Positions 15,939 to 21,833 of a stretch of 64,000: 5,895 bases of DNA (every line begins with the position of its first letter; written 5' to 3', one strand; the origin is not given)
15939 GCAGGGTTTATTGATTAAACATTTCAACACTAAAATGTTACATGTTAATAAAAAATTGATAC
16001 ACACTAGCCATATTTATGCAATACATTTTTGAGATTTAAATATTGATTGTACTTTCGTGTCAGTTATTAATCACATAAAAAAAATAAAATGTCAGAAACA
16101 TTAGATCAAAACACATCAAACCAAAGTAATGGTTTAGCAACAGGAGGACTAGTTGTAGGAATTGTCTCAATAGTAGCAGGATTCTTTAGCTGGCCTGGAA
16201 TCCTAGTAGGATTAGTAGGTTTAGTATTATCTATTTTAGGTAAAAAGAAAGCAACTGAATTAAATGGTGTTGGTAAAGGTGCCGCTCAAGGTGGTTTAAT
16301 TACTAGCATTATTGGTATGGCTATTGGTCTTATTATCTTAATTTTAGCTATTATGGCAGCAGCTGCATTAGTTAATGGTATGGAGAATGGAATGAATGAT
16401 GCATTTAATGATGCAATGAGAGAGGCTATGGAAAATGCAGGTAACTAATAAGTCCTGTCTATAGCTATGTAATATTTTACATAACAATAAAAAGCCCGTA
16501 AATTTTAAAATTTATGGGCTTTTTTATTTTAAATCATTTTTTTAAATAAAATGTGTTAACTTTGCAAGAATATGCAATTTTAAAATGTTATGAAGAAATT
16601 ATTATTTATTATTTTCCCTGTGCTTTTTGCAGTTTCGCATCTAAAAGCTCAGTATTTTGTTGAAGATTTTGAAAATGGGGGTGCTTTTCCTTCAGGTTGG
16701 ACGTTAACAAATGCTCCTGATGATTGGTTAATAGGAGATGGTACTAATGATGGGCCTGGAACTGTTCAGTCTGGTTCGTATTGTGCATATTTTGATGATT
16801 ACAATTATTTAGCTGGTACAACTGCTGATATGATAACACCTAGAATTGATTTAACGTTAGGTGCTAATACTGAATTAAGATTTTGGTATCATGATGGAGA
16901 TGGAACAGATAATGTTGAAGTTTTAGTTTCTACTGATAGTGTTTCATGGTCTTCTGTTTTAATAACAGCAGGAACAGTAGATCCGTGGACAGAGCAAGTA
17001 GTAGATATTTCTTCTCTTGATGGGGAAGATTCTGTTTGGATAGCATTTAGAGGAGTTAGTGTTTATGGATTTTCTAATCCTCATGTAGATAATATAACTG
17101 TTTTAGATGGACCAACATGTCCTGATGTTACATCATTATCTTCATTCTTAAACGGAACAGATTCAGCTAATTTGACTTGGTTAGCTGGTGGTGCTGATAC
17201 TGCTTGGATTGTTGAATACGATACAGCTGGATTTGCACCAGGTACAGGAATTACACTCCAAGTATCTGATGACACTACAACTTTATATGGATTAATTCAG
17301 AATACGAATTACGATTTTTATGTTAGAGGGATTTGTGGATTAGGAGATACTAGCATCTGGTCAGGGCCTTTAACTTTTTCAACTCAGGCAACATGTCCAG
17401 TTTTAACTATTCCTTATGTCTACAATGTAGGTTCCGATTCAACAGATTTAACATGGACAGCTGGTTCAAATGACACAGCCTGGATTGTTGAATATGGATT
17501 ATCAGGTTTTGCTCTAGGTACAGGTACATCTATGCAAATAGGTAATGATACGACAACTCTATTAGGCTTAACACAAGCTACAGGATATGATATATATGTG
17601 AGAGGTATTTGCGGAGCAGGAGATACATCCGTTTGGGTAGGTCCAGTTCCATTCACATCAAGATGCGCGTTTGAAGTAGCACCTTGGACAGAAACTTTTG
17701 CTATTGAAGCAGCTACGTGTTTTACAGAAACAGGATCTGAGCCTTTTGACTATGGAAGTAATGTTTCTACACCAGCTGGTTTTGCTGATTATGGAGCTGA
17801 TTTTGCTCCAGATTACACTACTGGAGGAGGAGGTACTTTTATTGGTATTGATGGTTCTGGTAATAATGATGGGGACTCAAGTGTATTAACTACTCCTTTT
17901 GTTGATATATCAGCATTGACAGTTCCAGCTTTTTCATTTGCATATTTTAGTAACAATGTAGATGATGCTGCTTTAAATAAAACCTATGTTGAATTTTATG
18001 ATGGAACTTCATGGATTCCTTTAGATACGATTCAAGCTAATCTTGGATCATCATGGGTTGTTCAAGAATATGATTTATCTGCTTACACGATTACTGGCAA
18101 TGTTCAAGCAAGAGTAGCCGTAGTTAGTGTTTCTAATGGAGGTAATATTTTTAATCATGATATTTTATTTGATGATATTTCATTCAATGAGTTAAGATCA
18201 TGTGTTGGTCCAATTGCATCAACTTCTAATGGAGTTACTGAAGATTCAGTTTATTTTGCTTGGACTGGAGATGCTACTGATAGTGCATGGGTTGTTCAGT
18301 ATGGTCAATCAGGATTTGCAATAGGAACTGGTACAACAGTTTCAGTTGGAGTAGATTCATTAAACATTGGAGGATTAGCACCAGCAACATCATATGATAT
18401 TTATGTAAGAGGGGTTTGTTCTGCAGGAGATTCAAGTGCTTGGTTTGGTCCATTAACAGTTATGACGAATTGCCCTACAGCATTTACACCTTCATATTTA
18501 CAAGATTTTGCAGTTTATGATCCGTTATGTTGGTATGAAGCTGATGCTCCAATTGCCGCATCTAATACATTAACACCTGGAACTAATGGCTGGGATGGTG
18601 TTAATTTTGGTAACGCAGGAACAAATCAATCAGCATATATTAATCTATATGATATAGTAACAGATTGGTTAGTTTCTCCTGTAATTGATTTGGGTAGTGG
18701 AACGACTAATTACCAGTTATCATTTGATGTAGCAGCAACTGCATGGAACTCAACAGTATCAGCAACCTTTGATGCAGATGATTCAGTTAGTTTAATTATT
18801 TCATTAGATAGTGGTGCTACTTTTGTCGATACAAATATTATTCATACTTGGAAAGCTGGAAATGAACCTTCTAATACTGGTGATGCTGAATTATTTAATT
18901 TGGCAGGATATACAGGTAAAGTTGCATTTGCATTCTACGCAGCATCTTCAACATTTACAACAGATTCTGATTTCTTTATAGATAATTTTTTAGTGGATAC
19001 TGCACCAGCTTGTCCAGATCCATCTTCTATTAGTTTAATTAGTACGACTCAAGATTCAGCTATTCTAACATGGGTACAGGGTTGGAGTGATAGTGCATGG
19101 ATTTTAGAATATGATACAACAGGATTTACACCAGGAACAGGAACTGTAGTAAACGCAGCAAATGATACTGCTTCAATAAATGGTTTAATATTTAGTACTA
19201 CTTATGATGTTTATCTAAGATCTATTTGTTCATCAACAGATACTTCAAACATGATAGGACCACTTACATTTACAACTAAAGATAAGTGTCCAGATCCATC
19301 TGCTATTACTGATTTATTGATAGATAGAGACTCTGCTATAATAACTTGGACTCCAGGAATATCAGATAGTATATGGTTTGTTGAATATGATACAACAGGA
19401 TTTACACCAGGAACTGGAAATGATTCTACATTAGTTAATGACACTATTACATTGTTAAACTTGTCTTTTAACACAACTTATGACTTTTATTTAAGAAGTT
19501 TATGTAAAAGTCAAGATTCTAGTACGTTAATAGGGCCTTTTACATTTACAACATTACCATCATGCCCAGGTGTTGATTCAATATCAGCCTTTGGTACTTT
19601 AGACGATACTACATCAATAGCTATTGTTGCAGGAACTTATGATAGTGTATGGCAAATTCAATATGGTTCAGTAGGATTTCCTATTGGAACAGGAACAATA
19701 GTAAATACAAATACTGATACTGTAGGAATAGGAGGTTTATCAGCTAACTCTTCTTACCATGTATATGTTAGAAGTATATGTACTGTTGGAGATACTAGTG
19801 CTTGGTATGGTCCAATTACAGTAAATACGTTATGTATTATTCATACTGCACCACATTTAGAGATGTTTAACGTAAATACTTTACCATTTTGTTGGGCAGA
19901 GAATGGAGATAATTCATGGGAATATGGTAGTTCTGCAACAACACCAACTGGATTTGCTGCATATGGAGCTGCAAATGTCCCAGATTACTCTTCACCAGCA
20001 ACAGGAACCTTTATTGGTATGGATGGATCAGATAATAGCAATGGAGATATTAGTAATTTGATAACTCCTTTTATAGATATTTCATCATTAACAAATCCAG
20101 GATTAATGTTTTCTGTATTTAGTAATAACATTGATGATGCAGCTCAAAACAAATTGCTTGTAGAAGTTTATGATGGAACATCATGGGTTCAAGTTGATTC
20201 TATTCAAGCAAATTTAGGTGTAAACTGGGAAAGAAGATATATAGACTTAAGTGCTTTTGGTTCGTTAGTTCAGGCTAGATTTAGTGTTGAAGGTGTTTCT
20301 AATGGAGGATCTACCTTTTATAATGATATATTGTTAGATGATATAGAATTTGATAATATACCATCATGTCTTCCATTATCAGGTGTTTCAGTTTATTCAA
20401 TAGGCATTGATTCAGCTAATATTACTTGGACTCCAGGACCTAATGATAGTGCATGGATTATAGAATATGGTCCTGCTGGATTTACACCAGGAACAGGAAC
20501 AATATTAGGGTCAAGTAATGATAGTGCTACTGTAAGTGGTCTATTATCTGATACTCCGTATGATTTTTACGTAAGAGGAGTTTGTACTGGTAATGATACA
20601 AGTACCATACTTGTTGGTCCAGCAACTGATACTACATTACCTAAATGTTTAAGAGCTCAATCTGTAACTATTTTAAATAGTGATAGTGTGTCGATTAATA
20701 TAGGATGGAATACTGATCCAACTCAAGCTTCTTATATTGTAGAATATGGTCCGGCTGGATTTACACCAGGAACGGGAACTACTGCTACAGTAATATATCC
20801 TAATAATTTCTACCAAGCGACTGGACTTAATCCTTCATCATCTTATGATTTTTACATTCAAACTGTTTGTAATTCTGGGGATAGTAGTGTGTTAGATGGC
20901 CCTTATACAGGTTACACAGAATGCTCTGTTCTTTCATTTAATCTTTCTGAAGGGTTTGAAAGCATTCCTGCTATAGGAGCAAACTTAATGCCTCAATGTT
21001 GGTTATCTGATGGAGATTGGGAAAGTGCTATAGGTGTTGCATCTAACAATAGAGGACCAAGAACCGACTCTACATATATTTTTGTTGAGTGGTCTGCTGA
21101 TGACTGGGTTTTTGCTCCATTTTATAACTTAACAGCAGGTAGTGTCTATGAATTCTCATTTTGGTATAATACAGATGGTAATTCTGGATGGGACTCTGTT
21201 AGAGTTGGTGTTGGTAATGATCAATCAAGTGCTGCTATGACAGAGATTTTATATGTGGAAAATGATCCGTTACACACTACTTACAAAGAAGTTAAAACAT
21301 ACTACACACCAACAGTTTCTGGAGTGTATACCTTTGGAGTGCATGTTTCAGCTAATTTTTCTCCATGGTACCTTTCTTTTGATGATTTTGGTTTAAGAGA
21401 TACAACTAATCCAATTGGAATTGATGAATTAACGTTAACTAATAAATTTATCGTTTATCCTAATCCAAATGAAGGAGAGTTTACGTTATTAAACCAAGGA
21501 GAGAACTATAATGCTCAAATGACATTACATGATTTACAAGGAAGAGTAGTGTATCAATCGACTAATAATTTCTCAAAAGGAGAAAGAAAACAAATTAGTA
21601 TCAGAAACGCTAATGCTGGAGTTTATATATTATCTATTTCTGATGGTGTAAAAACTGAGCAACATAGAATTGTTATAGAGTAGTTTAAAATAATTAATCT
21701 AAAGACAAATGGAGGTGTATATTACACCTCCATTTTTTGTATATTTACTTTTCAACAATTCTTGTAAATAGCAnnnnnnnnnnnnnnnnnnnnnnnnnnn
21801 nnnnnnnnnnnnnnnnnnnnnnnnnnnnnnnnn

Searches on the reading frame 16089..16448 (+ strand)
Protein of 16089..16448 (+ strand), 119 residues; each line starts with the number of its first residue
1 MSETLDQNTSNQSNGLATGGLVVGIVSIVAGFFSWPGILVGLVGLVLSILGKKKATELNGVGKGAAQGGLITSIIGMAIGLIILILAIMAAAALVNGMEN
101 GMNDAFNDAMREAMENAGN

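Call 7: search_protein_families(library=pfam, proteins=[window:16089-16448:+], max_evalue=0.01)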
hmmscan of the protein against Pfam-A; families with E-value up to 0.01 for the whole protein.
window:16089-16448:+ (119 aa): 2 families
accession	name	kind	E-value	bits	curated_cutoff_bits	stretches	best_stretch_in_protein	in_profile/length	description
PF13828.11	DUF4190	-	4.7e-06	26.7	35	1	25-82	3-61/62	Domain of unknown function (DUF4190)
PF13197.11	DUF4013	-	0.0031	17.8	26.9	1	17-107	44-130/168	Protein of unknown function (DUF4013)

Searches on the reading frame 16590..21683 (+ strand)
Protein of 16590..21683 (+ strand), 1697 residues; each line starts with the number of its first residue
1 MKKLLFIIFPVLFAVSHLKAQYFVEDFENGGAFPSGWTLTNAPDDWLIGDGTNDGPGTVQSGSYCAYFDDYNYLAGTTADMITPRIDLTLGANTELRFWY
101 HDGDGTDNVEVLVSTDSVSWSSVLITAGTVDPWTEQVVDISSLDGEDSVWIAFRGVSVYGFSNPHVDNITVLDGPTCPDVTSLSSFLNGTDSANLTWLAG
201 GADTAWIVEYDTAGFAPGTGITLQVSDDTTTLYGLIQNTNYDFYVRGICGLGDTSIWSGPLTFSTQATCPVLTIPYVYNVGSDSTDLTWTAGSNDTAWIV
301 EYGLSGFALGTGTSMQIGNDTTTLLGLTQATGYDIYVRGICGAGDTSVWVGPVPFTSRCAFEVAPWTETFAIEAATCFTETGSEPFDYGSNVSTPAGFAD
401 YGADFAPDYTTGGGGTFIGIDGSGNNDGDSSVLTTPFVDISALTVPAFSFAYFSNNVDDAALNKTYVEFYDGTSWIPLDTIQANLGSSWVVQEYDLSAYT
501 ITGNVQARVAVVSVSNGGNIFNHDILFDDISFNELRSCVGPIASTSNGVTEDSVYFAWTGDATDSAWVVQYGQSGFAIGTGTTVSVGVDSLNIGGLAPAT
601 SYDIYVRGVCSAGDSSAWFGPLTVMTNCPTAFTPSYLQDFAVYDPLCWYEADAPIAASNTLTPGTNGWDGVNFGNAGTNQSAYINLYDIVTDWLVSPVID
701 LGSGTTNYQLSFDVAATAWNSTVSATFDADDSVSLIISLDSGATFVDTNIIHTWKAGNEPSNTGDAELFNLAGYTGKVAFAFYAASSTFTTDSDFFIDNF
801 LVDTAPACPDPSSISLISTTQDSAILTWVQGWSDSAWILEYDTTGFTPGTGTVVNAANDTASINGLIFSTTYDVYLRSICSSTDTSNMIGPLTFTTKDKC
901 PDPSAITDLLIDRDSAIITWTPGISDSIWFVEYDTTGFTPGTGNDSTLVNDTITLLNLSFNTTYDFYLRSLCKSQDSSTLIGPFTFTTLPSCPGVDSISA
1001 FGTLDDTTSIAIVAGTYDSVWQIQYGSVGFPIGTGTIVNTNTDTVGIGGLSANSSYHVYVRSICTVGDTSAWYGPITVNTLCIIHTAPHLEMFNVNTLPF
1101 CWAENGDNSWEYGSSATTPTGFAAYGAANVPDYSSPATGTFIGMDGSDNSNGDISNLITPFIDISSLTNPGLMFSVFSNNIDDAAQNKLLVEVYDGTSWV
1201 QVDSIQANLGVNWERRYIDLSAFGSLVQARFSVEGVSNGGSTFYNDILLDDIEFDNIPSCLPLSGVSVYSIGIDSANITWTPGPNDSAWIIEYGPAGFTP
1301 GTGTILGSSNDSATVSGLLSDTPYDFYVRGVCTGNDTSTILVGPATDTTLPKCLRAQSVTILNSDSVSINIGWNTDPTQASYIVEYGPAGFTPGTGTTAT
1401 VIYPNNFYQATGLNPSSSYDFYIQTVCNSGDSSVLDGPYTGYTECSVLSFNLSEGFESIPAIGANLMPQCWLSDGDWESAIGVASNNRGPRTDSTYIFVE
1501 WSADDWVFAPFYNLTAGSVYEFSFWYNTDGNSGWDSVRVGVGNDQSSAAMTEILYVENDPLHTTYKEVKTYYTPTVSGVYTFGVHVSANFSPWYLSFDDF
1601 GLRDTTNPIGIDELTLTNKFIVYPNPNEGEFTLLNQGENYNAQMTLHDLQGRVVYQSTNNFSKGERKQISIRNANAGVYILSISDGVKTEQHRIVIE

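Call 7: search_protein_families(library=pfam, proteins=[window:16590-21683:+], max_evalue=0.01)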
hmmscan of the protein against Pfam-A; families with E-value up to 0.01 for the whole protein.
window:16590-21683:+ (1697 aa): 6 families
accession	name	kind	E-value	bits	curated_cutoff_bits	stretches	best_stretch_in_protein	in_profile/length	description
PF00041.27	fn3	-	1.4e-28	99.3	25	3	1264-1334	4-72/84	Fibronectin type III domain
PF00629.30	MAM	-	1.9e-18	67.2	26.4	3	1103-1255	14-153/158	MAM domain, meprin/A5/mu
PF18962.6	Por_Secre_tail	-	7.3e-13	49.1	27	1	1622-1696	1-75/75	Secretion system C-terminal sorting domain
PF16656.11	Pur_ac_phosph_N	-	4.6e-08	33.9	30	1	1360-1428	7-82/93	Purple acid Phosphatase, N-terminal domain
PF25059.1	FN3_DSCAM-DSCAML_C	-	8e-05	23.3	39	0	588-619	44-75/89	DSCAM/DSCAML C-terminal Fn3-like domain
PF24489.1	Ig_J_second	-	0.001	19.5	27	0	1049-1068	64-83/105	Tip attachment protein J second Ig-like domain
